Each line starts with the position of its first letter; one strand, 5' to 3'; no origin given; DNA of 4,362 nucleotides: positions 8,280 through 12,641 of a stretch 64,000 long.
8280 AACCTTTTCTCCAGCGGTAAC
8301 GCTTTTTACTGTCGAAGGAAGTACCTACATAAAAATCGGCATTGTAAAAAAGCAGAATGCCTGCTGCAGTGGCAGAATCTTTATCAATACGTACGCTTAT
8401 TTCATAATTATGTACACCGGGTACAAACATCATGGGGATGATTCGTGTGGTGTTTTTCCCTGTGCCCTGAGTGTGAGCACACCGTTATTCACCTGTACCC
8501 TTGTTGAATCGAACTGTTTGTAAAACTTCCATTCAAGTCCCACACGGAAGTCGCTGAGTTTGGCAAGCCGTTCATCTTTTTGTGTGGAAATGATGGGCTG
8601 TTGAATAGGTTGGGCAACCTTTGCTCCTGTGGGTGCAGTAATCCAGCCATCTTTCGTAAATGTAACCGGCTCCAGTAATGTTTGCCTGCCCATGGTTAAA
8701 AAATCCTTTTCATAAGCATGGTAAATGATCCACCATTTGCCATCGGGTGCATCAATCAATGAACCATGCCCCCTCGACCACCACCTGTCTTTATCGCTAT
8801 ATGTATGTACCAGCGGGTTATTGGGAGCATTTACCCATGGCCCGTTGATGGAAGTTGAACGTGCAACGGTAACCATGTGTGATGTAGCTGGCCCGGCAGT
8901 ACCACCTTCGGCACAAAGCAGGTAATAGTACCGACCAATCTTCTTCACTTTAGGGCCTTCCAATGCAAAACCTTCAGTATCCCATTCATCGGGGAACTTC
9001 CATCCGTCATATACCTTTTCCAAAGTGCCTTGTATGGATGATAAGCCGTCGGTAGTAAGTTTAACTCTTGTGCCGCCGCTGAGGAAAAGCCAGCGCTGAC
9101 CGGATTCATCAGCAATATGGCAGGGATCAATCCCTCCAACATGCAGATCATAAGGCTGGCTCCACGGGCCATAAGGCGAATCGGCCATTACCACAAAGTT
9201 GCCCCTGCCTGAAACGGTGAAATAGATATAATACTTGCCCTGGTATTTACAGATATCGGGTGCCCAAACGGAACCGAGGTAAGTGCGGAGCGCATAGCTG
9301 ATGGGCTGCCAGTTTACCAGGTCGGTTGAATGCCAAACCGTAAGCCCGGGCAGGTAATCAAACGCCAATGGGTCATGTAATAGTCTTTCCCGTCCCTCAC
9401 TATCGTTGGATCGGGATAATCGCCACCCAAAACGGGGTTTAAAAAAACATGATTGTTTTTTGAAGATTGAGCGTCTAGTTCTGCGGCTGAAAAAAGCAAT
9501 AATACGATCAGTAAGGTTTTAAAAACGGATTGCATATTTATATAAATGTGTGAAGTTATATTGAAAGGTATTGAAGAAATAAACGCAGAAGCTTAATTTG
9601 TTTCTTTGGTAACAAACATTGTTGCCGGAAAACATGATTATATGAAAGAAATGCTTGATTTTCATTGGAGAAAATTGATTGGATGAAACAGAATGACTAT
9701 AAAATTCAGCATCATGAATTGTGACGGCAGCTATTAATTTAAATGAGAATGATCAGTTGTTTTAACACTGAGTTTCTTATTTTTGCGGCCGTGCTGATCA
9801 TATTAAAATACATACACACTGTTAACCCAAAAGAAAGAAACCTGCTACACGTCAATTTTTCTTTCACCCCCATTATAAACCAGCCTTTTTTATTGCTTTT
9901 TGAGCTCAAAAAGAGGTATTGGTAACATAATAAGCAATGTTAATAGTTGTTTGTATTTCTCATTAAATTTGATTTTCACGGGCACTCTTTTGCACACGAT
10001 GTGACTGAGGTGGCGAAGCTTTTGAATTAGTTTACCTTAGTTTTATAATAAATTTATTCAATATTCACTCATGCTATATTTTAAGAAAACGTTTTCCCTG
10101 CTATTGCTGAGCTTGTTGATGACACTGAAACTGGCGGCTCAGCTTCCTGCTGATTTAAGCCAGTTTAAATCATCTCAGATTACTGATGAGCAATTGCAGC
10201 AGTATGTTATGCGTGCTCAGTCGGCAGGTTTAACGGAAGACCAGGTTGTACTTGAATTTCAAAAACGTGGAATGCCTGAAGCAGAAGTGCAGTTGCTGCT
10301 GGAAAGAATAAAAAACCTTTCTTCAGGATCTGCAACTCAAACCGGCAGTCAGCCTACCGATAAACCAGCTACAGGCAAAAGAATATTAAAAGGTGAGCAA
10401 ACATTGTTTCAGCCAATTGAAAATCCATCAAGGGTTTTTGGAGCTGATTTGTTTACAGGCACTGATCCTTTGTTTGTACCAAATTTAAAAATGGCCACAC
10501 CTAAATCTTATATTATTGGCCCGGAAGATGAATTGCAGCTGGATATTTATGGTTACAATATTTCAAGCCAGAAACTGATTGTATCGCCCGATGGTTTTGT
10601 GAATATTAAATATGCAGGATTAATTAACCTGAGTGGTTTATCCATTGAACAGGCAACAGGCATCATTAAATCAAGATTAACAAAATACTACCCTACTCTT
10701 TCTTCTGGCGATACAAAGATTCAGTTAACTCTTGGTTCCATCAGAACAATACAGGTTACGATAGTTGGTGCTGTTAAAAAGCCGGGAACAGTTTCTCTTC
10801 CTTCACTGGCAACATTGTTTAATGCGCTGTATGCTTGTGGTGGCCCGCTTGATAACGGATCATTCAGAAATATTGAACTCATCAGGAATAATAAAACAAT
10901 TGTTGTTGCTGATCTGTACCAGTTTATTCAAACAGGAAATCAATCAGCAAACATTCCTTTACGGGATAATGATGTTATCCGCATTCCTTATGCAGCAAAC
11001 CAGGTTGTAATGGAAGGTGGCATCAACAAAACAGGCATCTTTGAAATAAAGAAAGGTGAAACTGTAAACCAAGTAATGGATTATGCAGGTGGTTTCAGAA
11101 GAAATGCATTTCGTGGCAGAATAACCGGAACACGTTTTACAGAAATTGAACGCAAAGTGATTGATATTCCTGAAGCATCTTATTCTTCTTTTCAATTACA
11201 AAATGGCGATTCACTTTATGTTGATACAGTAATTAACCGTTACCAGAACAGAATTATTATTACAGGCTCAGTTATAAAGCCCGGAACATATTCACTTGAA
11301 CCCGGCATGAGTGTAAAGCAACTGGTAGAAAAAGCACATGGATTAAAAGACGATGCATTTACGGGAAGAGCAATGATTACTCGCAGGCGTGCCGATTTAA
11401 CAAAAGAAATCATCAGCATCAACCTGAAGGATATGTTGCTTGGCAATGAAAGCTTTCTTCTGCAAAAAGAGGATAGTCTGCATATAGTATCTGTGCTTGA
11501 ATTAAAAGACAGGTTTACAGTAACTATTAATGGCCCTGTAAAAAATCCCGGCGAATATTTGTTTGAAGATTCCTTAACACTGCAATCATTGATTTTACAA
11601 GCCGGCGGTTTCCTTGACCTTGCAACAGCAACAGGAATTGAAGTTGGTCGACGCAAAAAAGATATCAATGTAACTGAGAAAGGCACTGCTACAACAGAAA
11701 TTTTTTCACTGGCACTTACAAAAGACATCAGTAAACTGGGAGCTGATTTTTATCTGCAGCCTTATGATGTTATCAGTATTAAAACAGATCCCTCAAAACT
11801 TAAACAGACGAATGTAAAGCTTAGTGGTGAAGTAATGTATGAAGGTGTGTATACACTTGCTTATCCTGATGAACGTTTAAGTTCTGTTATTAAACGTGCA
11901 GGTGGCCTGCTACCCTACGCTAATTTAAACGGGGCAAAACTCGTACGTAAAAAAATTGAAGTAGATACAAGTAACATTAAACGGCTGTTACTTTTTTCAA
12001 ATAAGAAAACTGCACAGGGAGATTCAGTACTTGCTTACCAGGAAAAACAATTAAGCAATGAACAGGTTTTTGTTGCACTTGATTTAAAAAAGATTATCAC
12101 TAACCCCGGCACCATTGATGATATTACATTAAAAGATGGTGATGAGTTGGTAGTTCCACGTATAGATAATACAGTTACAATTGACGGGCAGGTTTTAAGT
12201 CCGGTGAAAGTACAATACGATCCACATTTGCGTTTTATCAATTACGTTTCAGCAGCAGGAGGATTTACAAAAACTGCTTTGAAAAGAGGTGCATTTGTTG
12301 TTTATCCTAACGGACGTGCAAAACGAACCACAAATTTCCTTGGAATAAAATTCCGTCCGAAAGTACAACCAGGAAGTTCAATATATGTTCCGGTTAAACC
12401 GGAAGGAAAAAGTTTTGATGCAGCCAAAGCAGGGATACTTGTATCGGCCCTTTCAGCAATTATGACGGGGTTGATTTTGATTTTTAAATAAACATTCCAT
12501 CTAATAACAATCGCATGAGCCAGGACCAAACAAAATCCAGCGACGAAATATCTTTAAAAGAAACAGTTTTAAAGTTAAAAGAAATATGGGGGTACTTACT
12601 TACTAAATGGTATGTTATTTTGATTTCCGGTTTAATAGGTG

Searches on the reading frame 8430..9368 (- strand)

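Call 29: search_protein_families(library=pfam, proteins=[window:8430-9368:-])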
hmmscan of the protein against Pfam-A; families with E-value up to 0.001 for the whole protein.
window:8430-9368:- (312 aa): 1 family
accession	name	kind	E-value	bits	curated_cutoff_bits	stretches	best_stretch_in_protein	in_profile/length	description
PF04616.20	Glyco_hydro_43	-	2.9e-70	237.3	32.2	1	3-243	29-288/288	Glycosyl hydrolases family 43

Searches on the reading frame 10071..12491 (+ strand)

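Call 29: search_protein_families(library=pfam, proteins=[window:10071-12491:+])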
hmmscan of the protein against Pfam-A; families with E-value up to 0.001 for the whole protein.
window:10071-12491:+ (806 aa): 3 families
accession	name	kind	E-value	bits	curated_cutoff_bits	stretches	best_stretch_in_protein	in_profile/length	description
PF10531.15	SLBB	-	8.4e-44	147.6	27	4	229-275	2-50/55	SLBB domain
PF22461.2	SLBB_2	-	2e-36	124.4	27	3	228-305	2-79/79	SLBB domain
PF02563.21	Poly_export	-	2.1e-14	53.9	28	1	142-207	2-67/77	Polysaccharide biosynthesis/export protein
